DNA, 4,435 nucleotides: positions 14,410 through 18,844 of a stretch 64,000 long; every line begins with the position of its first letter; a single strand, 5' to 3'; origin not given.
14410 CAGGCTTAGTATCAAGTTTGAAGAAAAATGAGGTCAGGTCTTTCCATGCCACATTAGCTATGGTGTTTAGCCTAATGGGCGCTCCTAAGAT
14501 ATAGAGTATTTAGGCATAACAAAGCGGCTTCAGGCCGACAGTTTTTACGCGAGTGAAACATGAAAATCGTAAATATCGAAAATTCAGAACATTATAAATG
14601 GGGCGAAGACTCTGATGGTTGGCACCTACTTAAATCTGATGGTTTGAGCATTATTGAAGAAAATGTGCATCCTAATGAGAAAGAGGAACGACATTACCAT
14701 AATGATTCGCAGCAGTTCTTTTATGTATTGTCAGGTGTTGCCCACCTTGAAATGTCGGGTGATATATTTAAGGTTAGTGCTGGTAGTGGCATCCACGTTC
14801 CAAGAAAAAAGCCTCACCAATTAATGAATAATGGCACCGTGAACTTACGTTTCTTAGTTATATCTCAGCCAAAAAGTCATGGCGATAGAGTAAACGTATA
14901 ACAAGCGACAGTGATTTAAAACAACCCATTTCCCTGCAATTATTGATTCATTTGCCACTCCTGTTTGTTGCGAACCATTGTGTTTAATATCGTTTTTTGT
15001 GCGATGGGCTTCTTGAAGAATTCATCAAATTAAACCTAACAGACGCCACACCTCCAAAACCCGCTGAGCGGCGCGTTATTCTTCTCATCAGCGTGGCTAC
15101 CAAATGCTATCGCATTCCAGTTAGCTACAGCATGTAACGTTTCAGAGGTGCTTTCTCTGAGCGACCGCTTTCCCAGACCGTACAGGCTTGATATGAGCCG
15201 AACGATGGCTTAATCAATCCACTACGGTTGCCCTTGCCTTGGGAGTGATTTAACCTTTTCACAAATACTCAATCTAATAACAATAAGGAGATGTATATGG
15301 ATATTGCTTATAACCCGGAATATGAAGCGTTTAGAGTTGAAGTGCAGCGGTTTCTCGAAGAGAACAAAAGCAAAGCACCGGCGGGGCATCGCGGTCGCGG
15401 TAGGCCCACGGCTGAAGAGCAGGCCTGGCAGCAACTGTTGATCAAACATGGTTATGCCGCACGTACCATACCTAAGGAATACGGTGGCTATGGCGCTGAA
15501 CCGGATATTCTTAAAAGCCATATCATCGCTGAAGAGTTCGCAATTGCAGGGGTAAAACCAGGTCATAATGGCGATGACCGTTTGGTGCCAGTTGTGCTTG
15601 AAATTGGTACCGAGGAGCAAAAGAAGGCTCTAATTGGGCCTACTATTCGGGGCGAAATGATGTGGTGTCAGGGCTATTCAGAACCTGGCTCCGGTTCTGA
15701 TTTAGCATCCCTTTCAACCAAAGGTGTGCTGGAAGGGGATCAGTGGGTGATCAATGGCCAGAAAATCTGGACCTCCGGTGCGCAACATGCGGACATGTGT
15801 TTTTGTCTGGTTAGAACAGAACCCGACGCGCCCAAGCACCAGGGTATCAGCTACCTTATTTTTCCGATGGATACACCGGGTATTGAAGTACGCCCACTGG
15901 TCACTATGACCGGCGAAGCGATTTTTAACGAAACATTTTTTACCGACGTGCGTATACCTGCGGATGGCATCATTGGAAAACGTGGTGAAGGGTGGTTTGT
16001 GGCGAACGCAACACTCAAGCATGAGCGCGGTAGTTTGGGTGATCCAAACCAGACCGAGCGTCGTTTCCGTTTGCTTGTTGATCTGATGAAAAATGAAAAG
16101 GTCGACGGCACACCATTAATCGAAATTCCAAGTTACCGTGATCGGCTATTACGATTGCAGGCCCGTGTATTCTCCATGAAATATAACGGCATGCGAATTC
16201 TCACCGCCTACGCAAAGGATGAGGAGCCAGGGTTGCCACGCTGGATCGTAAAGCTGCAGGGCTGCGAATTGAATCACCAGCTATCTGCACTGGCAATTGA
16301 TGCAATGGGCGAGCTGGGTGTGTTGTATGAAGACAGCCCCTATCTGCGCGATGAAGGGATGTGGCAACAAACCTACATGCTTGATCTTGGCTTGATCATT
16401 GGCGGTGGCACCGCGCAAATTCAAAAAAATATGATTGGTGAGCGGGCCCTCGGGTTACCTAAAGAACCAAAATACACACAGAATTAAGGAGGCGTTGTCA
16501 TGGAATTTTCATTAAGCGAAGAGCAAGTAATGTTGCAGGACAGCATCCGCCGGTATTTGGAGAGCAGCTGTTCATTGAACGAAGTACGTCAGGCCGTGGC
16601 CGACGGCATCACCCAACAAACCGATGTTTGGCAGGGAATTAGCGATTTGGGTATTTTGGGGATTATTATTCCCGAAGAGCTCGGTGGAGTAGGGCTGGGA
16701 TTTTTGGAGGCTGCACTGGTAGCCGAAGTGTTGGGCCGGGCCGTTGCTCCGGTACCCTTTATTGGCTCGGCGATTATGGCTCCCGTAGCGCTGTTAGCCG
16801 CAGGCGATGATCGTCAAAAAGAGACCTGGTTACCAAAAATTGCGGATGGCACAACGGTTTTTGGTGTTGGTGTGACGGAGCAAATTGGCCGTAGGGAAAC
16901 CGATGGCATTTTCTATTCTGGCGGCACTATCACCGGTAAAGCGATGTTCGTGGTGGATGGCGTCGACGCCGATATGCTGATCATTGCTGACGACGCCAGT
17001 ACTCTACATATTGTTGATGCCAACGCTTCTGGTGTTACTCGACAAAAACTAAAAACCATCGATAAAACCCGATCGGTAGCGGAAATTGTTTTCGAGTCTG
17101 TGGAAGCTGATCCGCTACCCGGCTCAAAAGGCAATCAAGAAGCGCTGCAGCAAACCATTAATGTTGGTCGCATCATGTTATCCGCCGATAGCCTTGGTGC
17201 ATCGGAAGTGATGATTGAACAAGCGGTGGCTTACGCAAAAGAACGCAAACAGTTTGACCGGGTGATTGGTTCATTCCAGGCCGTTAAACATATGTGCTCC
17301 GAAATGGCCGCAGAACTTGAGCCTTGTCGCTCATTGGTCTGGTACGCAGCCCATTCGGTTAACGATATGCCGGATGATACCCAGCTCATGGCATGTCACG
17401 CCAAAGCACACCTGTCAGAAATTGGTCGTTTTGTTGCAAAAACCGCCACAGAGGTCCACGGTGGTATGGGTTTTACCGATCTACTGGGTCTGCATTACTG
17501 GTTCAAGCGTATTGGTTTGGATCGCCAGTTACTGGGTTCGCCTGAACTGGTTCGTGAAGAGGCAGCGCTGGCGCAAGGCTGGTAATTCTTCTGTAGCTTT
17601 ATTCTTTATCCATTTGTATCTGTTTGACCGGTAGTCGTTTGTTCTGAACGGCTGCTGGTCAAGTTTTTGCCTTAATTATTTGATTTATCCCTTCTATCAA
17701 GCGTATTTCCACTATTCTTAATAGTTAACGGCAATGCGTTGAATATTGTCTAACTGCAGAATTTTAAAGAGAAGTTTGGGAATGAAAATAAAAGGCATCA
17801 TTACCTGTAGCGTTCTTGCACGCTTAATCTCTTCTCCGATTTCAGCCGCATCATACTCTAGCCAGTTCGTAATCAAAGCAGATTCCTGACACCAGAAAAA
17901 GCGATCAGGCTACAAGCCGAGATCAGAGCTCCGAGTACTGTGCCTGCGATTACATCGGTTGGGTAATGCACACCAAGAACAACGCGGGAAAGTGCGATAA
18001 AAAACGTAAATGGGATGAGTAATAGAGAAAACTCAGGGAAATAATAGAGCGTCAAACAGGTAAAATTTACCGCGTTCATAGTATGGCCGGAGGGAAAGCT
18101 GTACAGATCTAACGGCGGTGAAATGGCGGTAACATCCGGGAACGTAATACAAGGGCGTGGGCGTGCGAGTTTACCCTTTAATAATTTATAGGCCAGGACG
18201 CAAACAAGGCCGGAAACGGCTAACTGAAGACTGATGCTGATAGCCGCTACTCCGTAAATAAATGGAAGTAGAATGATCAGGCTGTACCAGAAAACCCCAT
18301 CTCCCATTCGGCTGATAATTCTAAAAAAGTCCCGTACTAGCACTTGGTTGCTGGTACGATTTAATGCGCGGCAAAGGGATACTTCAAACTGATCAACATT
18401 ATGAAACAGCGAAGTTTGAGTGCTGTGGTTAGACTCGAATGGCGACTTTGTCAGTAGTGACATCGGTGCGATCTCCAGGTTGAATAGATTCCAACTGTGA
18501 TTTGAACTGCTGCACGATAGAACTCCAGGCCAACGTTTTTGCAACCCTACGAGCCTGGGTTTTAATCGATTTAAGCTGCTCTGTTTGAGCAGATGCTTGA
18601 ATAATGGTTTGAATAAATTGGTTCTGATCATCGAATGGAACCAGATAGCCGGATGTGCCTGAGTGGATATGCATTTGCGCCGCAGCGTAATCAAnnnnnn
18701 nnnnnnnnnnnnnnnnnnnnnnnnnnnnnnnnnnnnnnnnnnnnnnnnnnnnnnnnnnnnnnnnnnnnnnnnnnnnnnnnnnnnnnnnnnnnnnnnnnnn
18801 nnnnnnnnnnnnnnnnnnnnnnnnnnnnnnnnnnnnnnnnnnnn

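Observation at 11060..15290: AT-rich islet (KAP P-loop NTPase + DUF2971 + cupin + small secreted protein) inserted inside a fatty-acyl catabolic cluster: candidate defence or cassette island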

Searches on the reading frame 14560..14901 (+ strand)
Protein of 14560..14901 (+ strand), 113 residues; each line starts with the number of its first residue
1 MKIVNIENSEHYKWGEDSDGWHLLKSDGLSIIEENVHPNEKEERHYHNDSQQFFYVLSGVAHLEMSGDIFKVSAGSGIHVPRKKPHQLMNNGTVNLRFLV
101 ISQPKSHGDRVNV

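Call 5: search_protein_families(library=pfam, proteins=[window:14560-14901:+], max_evalue=0.01)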
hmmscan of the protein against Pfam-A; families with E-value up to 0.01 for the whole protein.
window:14560-14901:+ (113 aa): 5 families
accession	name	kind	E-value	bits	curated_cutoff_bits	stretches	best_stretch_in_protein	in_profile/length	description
PF07883.17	Cupin_2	-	8e-17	61.2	27.2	1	34-101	3-69/70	Cupin domain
PF01050.24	MannoseP_isomer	-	2.3e-06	28.2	23.6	1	30-101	29-100/116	Mannose-6-phosphate isomerase C-terminal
PF11699.14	CENP-C_C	-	0.00066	20.3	29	1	40-93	24-76/85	Mif2/CENP-C like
PF00190.28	Cupin_1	-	0.006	16.6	22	1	28-102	32-114/151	Cupin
PF02311.25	AraC_binding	-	0.0078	16.4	21.1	0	37-102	11-75/135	AraC-like ligand binding domain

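Call 6: search_protein_families(library=padloc, proteins=[window:14560-14901:+], max_evalue=0.1)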
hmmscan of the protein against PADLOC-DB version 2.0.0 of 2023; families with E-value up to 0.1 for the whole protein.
window:14560-14901:+ (113 aa): 0 families

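Call 44: find_homologous_proteins(query=window:14560-14901:+, max_evalue=1e-10)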
Query window:14560-14901:+ (113 aa): 462 proteins with E <= 1e-10 among 462 candidates; the best 120 are listed.
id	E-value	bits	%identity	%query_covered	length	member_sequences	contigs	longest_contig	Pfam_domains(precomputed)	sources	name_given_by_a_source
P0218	2.4e-66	239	95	98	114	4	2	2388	PF07883.18,PF01050.25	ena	-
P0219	2.8e-62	226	87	100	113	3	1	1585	PF07883.18,PF11699.15,PF01050.25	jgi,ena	-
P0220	8.0e-61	221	86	100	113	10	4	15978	PF07883.18,PF01050.25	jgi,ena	-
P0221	3.5e-59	216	85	100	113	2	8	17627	PF07883.18,PF01050.25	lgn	-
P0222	1.0e-58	214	81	100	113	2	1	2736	PF07883.18,PF01050.25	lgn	-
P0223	1.3e-58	214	82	100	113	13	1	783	PF07883.18,PF02311.26,PF01050.25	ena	-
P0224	4.4e-58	212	83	100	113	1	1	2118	PF07883.18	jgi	-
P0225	1.3e-57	211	81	100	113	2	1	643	PF07883.18,PF02311.26,PF01050.25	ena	-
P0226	1.7e-57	210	81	100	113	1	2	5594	PF07883.18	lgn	-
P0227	4.0e-57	209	81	100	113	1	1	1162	PF07883.18,PF01050.25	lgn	-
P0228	8.0e-57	208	81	100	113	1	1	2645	PF07883.18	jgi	jgi:mannose-6-phosphate isomerase-like protein (cupin superfamily)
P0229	1.8e-56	207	80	100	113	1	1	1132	PF07883.18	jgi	-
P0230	2.1e-56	207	82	100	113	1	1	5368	PF07883.18,PF01050.25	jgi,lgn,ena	-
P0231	3.5e-56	206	78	100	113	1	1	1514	PF07883.18,PF01050.25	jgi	-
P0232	4.4e-56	206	77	100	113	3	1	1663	PF07883.18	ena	-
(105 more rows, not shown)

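Call 46: find_encoding_contigs(protein=P0220, flank=8000, max_places=4)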
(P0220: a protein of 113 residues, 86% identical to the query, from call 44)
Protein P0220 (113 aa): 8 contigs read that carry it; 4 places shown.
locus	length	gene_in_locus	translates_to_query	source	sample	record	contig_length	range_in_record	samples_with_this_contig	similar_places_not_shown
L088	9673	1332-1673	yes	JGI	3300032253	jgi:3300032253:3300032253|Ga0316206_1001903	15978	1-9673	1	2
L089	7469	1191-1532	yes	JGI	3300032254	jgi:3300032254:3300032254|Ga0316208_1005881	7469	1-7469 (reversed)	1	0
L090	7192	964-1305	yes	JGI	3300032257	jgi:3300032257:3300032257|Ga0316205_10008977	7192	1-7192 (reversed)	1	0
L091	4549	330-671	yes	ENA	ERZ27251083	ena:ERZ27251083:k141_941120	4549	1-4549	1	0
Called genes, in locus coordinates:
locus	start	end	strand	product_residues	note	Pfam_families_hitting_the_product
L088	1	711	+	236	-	?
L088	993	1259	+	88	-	-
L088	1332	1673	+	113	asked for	PF01050:MannoseP_isomer (weak), PF07883:Cupin_2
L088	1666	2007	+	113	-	PF04828:GFA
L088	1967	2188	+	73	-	-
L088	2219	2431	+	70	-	-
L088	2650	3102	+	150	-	PF12680:SnoaL_2 (weak)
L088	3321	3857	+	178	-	PF02525:Flavodoxin_2 (weak), PF03358:FMN_red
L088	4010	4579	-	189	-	PF02627:CMD (weak)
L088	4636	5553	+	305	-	PF12852:Cupin_6, PF00165:HTH_AraC (weak), PF12833:HTH_18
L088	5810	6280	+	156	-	-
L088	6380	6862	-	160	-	PF01638:HxlR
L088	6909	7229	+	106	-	-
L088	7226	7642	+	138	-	-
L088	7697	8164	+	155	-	PF04073:tRNA_edit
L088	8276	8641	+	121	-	PF04237:YjbR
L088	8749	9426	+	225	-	PF08241:Methyltransf_11 (faint)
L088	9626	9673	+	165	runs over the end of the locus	PF10604:Polyketide_cyc2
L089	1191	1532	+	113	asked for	PF01050:MannoseP_isomer (weak), PF07883:Cupin_2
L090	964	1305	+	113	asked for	PF01050:MannoseP_isomer (weak), PF07883:Cupin_2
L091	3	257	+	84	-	?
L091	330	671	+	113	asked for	PF01050:MannoseP_isomer (weak), PF07883:Cupin_2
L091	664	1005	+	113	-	PF04828:GFA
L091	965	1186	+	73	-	-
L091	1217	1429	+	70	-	-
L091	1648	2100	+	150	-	PF12680:SnoaL_2 (weak)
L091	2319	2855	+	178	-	PF02525:Flavodoxin_2 (weak), PF03358:FMN_red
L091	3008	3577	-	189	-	PF02627:CMD (weak)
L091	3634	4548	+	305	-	PF12852:Cupin_6, PF00165:HTH_AraC (weak), PF12833:HTH_18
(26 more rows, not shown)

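Call 47: find_encoding_contigs(protein=P0218, flank=8000, max_places=3)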
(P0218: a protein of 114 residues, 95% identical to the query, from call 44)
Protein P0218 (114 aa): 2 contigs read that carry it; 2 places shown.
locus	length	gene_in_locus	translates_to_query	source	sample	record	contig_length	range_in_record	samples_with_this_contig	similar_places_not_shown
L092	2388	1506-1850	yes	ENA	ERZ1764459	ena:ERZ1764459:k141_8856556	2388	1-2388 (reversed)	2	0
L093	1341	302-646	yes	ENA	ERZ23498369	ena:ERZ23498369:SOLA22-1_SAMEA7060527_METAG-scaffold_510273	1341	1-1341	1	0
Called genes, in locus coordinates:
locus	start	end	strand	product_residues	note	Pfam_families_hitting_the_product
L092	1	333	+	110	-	?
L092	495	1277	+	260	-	-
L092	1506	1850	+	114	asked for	PF01050:MannoseP_isomer (weak), PF07883:Cupin_2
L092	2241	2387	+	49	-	?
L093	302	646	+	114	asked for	PF01050:MannoseP_isomer (weak), PF07883:Cupin_2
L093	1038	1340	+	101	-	?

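Call 89: search_protein_families(library=phrogs, proteins=[window:14560-14901:+], max_evalue=0.01)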
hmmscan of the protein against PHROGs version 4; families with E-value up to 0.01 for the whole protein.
window:14560-14901:+ (113 aa): 0 families

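Call 90: search_protein_families(library=ncbifam, proteins=[window:14560-14901:+], max_evalue=0.01)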
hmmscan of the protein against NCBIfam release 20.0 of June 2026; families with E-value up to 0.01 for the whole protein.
window:14560-14901:+ (113 aa): 5 families
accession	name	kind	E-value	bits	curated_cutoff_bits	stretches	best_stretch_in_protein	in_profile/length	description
TIGR03214.2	ura-cupin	equivalog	3e-05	23.6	200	1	36-104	54-124/249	(S)-ureidoglycine aminohydrolase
TIGR01479.1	GMP_PMI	equivalog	0.00024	20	372.95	1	35-101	381-447/467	mannose-1-phosphate guanylyltransferase/mannose-6-phosphate isomerase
NF009806.0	PRK13290.1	subfamily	0.0054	16.8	128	1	23-109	27-114/130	ectoine synthase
TIGR03404.1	bicupin_oxalic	subfamily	0.0055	15.8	254.2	1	27-105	243-326/367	bicupin, oxalate decarboxylase family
NF008373.0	PRK11171.1-2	equivalog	0.0075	15.5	445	1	43-102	83-142/274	(S)-ureidoglycine aminohydrolase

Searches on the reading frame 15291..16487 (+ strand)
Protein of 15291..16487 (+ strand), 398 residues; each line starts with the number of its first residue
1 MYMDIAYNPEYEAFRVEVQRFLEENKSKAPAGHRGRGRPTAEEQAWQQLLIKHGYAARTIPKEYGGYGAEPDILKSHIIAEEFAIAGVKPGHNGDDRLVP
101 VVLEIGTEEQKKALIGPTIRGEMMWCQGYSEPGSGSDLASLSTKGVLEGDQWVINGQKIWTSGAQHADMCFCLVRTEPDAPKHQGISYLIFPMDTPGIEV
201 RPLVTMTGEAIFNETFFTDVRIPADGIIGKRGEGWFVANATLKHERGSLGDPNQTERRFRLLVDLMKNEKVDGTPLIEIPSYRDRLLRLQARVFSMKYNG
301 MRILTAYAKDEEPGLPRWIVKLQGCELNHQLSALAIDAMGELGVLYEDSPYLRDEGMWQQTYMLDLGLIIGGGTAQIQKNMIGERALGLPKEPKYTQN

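Call 5: search_protein_families(library=pfam, proteins=[window:15291-16487:+], max_evalue=0.01)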
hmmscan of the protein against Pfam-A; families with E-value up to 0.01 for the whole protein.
window:15291-16487:+ (398 aa): 3 families
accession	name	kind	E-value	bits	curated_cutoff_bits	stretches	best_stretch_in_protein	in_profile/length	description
PF02770.24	Acyl-CoA_dh_M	-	1.4e-20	73.7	33.3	1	126-220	1-97/97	Acyl-CoA dehydrogenase, middle domain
PF00441.29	Acyl-CoA_dh_1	-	2.6e-16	60.6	22.4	1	232-386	1-149/150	Acyl-CoA dehydrogenase, C-terminal domain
PF02771.21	Acyl-CoA_dh_N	-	2e-12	47.9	22.9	1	9-122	2-113/113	Acyl-CoA dehydrogenase, N-terminal domain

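Call 11: find_related_loci(query=window:15291-16484:+, collection=genome_contigs, flank=10000)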
Query window:15291-16484:+ (398 aa) in genome_contigs; peptide patterns used: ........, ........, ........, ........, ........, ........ (x = any residue, [..] = any of these).
599 stretches matched a pattern (row limit reached: there are more); 581 encode a relative of the query (tblastn E <= 1e-3); the best 80 are kept; 80 distinct loci.
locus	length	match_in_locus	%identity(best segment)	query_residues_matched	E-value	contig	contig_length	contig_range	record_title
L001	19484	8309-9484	85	3-394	0e+0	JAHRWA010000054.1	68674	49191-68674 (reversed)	MAG: Pseudomonadales bacterium isolate DC_out160 k91_3243409, whole genome shotgun sequence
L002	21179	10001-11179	83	3-395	0e+0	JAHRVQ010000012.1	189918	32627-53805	MAG: Pseudomonadales bacterium isolate DC_out240 k91_1833962, whole genome shotgun sequence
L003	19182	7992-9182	80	1-397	0e+0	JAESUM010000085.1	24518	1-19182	MAG: Pseudomonadales bacterium isolate NORP341 CoAssembly_3852817, whole genome shotgun sequence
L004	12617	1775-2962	81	3-398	0e+0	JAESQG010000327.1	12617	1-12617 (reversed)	MAG: Pseudomonadales bacterium isolate NORP220 49797, whole genome shotgun sequence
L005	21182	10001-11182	74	3-397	0e+0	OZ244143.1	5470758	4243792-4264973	MAG: Candidatus Azotimanducaceae bacterium isolate 8854cfa6-578e-4d3d-b270-7471243f906c genome assembly, chromosome: 1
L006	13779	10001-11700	73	3-394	0e+0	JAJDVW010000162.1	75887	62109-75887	MAG: Pseudomonadales bacterium isolate jk18x22bins.7 k141_77088, whole genome shotgun sequence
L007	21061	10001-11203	73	3-394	0e+0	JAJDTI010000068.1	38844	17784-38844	MAG: Pseudomonadales bacterium isolate jk18x1bzbins.11 k141_574882, whole genome shotgun sequence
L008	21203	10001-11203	72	3-394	0e+0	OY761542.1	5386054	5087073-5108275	MAG: Pseudomonadales bacterium isolate 34428acd-a9d7-44a6-9610-487f5cc12e7b genome assembly, chromosome: 1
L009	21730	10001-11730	72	1-394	0e+0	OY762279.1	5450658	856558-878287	MAG: Pseudomonadales bacterium isolate dffa4d29-6664-44c6-a6fb-b72d241ba3f8 genome assembly, chromosome: 1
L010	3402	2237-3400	73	3-381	0e+0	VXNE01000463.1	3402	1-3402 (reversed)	MAG: Gammaproteobacteria bacterium isolate SB0661_bin_54 NODE_12422_length_3402_cov_9.009561, whole genome shotgun seque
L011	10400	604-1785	69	3-394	0e+0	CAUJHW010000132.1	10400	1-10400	MAG: Pseudomonadota bacterium isolate KLAP21 genome assembly, contig: KLAP21_326925, whole genome shotgun sequence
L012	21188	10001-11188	68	1-394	0e+0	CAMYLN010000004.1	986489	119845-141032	MAG: Parvibaculaceae bacterium isolate Biocath_Alpha_11 genome assembly, contig: k127_21146, whole genome shotgun sequen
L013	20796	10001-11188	68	1-394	0e+0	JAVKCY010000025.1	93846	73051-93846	MAG: Parvibaculum sp. isolate F3-SA18-18 k141_62061, whole genome shotgun sequence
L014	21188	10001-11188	68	1-394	0e+0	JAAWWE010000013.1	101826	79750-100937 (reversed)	MAG: Rhodobiaceae bacterium isolate FE80 Cluster2_contig_158, whole genome shotgun sequence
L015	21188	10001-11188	68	1-394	0e+0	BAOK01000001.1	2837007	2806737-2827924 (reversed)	Alpha proteobacterium Mf 1.05b.01 DNA, contig: contig01, whole genome shotgun sequence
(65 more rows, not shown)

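Call 51: find_encoding_contigs(protein=window:15297-16487:+, flank=10000, max_places=8)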
Protein window:15297-16487:+ (396 aa): 1 contig read that carries it; 1 place shown.
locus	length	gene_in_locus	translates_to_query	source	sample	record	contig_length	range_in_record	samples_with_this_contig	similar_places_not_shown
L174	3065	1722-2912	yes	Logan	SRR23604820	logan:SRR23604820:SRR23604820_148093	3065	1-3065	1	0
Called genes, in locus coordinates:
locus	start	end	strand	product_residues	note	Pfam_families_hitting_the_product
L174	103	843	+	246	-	PF11185:DUF2971 (weak)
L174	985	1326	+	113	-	PF01050:MannoseP_isomer (weak), PF07883:Cupin_2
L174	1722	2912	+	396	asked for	PF02771:Acyl-CoA_dh_N, PF02770:Acyl-CoA_dh_M, PF00441:Acyl-CoA_dh_1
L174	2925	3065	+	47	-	?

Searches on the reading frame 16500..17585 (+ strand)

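Call 5: search_protein_families(library=pfam, proteins=[window:16500-17585:+], max_evalue=0.01)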
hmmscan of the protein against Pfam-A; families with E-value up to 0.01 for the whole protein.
window:16500-17585:+ (361 aa): 3 families
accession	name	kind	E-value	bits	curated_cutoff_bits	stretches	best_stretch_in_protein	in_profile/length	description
PF00441.29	Acyl-CoA_dh_1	-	8.7e-28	97.8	22.4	1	216-353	7-143/150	Acyl-CoA dehydrogenase, C-terminal domain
PF02771.21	Acyl-CoA_dh_N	-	3.9e-23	82.4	22.9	1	6-117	1-112/113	Acyl-CoA dehydrogenase, N-terminal domain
PF08028.16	Acyl-CoA_dh_2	-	4.7e-05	24.1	22.7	1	225-324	1-109/134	Acyl-CoA dehydrogenase, C-terminal domain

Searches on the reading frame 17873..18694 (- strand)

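Call 93: search_protein_families(library=pfam, proteins=[window:17873-18694:-], max_evalue=0.001)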
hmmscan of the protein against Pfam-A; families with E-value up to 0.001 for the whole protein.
window:17873-18694:- (273 aa): 3 families
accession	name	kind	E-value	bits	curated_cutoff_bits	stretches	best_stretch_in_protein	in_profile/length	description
PF01569.27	PAP2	-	3.6e-22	78.9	27.2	1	156-262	3-121/130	PAP2 superfamily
PF14378.12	PAP2_3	-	4.8e-09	36.7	27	1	197-259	124-188/190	PAP2 superfamily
PF14360.12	PAP2_C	-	0.00012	23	27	1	202-258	8-68/74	PAP2 superfamily C-terminal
